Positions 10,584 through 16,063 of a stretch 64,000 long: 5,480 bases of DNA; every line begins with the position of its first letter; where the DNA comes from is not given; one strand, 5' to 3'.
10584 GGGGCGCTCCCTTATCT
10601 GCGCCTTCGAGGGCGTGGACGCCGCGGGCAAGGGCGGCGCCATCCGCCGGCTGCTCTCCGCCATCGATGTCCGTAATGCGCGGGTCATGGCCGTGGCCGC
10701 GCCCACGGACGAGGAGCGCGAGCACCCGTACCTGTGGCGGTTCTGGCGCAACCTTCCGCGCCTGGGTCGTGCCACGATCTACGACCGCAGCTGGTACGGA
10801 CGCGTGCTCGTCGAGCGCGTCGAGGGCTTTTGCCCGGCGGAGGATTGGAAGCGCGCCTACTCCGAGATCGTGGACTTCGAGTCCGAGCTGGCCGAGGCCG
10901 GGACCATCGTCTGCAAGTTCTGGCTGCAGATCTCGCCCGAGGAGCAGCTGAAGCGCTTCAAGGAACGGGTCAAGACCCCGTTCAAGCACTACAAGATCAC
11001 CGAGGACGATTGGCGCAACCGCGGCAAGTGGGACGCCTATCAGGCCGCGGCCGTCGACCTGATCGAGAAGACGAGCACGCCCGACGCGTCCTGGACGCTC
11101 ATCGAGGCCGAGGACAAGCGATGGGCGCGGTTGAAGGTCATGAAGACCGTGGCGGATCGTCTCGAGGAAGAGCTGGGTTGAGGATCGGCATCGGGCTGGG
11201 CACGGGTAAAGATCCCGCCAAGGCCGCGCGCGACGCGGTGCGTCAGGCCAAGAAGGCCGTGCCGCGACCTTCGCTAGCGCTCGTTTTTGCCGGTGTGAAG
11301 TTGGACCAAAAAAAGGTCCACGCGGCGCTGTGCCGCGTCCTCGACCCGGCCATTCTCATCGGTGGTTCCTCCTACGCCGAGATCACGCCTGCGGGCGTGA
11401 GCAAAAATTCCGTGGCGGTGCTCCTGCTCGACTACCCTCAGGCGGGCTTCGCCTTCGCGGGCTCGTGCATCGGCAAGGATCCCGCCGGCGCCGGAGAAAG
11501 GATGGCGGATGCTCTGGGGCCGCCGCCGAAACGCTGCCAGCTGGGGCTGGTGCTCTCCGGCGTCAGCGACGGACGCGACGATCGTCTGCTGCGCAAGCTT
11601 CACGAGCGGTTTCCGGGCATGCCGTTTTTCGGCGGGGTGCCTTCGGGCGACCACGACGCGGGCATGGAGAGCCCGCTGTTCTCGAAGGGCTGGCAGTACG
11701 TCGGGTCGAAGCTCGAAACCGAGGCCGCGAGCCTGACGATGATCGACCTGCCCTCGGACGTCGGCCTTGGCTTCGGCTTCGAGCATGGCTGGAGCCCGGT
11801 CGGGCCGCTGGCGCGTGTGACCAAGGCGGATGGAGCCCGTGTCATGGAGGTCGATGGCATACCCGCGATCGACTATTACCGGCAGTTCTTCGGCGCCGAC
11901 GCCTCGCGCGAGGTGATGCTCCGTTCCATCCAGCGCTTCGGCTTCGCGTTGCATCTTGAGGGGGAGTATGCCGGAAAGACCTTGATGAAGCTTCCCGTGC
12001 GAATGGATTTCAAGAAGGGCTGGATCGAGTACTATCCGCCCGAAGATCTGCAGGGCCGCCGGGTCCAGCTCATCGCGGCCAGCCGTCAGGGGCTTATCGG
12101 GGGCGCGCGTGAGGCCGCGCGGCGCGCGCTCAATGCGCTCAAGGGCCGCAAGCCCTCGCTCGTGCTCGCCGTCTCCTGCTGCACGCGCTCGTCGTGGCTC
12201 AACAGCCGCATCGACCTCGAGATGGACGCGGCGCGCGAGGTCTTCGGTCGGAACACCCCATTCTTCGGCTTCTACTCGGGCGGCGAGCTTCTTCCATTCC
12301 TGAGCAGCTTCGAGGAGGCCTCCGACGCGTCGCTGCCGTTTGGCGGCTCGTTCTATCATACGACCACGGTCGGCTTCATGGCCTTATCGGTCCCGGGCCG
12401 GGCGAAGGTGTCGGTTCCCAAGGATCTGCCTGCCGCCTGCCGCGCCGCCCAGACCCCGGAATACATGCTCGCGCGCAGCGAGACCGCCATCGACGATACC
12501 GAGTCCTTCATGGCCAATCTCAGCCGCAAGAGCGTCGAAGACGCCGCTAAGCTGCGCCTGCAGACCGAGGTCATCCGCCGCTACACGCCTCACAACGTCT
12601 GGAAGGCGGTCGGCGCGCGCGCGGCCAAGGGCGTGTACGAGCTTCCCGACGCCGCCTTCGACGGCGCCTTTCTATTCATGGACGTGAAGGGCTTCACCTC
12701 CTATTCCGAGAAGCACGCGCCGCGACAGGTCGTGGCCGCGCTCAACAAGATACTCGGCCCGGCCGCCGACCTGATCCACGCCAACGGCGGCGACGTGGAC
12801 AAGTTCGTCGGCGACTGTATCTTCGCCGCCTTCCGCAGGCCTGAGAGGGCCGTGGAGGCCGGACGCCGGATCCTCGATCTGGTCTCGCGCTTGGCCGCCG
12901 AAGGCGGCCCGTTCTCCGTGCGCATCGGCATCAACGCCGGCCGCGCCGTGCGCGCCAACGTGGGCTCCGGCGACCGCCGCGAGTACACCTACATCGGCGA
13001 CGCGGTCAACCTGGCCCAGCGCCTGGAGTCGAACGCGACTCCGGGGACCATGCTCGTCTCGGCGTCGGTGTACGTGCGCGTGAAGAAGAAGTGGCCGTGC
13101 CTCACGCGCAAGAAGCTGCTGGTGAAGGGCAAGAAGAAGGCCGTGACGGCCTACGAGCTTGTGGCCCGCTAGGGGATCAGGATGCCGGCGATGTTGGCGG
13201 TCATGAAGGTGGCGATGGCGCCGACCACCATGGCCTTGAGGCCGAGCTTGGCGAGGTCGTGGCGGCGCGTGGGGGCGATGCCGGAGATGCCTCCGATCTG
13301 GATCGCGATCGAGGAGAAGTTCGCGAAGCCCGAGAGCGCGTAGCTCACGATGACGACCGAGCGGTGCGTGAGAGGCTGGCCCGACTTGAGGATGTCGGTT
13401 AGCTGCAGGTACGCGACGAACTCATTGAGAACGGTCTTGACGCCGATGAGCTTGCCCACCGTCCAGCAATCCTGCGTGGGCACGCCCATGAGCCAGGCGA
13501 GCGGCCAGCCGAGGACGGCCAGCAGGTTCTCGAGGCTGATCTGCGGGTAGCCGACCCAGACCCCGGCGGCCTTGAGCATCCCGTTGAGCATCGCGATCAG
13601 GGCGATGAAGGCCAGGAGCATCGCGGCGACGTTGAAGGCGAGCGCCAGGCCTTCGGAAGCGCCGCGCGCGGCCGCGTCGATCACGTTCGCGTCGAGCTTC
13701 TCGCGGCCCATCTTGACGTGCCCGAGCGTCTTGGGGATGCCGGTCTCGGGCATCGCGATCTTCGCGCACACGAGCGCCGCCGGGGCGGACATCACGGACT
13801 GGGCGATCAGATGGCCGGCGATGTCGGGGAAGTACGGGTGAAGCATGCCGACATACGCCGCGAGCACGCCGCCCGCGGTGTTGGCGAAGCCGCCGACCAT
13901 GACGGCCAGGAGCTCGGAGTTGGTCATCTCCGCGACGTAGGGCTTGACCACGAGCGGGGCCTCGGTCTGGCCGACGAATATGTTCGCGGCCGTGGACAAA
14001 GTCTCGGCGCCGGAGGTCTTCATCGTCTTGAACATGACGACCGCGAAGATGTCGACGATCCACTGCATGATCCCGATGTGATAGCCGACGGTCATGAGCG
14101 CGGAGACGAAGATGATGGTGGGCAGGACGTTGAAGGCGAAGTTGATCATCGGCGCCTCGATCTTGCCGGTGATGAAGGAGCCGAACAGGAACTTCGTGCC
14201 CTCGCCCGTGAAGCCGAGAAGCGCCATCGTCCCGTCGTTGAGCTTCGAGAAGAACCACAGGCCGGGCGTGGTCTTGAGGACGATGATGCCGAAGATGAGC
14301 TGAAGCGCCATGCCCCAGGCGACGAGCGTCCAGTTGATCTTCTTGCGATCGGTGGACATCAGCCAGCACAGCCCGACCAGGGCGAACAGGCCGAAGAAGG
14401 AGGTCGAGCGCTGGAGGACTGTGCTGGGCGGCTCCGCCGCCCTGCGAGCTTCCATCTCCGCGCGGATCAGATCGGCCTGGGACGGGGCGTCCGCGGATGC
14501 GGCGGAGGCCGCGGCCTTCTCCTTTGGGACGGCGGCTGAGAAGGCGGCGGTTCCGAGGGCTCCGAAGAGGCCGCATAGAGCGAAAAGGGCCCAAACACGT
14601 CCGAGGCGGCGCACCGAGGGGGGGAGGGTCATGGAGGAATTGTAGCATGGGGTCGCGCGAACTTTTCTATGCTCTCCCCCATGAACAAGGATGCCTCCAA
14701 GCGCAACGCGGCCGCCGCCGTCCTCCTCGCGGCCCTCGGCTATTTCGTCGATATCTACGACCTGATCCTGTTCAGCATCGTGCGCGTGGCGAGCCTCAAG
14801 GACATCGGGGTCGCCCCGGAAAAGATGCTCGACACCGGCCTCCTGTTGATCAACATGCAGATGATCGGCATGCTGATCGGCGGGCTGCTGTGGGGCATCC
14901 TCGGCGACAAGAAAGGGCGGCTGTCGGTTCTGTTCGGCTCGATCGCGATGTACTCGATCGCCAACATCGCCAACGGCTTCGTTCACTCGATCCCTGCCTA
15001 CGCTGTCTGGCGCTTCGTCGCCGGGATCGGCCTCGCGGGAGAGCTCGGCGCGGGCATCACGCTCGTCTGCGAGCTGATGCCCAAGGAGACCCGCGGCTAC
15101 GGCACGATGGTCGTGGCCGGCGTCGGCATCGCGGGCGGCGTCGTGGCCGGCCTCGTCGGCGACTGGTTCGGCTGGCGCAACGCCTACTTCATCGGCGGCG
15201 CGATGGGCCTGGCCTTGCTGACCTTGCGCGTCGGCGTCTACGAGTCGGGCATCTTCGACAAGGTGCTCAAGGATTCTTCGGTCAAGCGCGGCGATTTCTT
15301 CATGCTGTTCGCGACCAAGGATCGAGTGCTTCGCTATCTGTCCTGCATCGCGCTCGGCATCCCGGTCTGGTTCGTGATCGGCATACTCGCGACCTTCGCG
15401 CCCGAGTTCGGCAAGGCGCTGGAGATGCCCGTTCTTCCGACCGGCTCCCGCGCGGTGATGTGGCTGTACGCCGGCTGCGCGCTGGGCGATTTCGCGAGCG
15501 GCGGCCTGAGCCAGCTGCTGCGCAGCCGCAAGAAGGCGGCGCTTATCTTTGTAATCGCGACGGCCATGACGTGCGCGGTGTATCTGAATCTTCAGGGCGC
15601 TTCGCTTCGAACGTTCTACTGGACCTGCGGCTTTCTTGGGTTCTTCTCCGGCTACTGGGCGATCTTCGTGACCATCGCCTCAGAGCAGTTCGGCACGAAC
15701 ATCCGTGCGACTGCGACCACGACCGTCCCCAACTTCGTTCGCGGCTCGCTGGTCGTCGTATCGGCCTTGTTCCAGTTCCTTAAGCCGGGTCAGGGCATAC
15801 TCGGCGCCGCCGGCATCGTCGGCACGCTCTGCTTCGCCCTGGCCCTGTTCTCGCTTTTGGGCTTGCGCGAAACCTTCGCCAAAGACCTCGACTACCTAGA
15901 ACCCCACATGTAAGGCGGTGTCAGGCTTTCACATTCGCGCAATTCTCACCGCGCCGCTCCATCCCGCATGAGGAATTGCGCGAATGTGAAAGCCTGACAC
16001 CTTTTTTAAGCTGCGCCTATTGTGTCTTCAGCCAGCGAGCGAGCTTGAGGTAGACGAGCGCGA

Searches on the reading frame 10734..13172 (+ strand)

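Call 17: search_protein_families(library=ncbifam, proteins=[window:10734-13172:+], max_evalue=1e-12)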
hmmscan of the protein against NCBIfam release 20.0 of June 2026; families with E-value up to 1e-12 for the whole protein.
window:10734-13172:+ (812 aa): 0 families

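Call 38: search_protein_families(library=pfam, proteins=[window:10734-13172:+], max_evalue=0.0001)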
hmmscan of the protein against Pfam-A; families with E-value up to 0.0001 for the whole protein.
window:10734-13172:+ (812 aa): 3 families
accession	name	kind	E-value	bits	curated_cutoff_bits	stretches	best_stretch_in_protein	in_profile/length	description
PF08495.15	FIST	-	9e-28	97.9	23.2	1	181-375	2-188/189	FIST N domain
PF00211.25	Guanylate_cyc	-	2.4e-21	76.6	21.9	1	646-805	11-178/183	Adenylate and Guanylate cyclase catalytic domain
PF10442.14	FIST_C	-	1.5e-16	61.2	28.5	1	378-521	1-131/131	FIST C domain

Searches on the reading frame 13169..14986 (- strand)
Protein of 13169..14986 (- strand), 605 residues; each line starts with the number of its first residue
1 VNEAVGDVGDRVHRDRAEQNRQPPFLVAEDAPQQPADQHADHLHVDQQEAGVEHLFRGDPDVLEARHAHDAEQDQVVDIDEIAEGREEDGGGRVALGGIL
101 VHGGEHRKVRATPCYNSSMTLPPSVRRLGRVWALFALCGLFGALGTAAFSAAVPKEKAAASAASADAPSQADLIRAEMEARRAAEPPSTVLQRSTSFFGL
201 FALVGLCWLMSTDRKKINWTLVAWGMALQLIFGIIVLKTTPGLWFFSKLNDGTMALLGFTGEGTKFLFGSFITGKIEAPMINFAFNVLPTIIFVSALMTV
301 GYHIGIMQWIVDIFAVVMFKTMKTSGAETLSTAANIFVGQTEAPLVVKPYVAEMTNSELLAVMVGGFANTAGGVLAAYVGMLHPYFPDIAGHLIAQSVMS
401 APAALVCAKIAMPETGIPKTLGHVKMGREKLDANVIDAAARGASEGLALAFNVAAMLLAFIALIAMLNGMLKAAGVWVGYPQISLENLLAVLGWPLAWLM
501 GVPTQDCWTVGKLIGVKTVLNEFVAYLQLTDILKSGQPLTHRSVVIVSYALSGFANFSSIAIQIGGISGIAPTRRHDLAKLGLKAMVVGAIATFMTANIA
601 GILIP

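Call 17: search_protein_families(library=ncbifam, proteins=[window:13169-14986:-], max_evalue=1e-12)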
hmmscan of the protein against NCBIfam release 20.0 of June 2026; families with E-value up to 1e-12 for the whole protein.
window:13169-14986:- (605 aa): 1 family
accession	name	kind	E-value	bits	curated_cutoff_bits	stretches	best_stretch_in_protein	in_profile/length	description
TIGR00804.1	nupC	subfamily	3.3e-126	421.6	442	1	195-603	2-401/401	NupC/NupG family nucleoside CNT transporter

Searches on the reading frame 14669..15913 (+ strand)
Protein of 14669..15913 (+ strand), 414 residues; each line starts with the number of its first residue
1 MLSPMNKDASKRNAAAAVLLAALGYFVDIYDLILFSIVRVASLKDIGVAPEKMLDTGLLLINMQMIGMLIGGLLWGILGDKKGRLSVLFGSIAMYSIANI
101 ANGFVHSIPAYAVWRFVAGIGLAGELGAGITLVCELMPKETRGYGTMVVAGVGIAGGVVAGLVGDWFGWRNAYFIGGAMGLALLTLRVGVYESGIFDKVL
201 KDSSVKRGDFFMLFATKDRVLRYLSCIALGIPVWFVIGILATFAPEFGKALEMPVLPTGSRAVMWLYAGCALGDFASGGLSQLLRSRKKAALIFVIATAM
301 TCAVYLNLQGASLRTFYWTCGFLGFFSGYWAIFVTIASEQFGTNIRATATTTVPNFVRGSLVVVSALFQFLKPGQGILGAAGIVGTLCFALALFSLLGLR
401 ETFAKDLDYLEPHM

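Call 18: search_protein_families(library=ncbifam, proteins=[window:14669-15913:+], max_evalue=1e-12)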
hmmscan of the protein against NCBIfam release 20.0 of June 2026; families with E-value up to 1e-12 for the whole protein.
window:14669-15913:+ (414 aa): 6 families
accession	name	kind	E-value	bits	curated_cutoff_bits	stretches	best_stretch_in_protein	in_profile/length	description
TIGR00895.1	2A0115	subfamily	5.3e-28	98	418.55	1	5-204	6-206/398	aromatic acid/H+ symport family MFS transporter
TIGR00891.1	2A0112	subfamily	2.4e-18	66.4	552.9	1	16-213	12-211/405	sialate:H+ symport family MFS transporter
NF003024.0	PRK03893.1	subfamily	1.3e-17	63.8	604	1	17-235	22-240/497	sialate:H+ symport family MFS transporter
NF008586.0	PRK11551.1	equivalog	3.1e-16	59.4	410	1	59-362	54-359/406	3-(3-hydroxy-phenyl)propionate transporter MhpT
NF008963.0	PRK12307.1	equivalog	7.9e-15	54.9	637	1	13-235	15-238/426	MFS transporter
TIGR00898.1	2A0119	subfamily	3.4e-14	52.5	550.75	1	60-148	131-219/506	cation transport protein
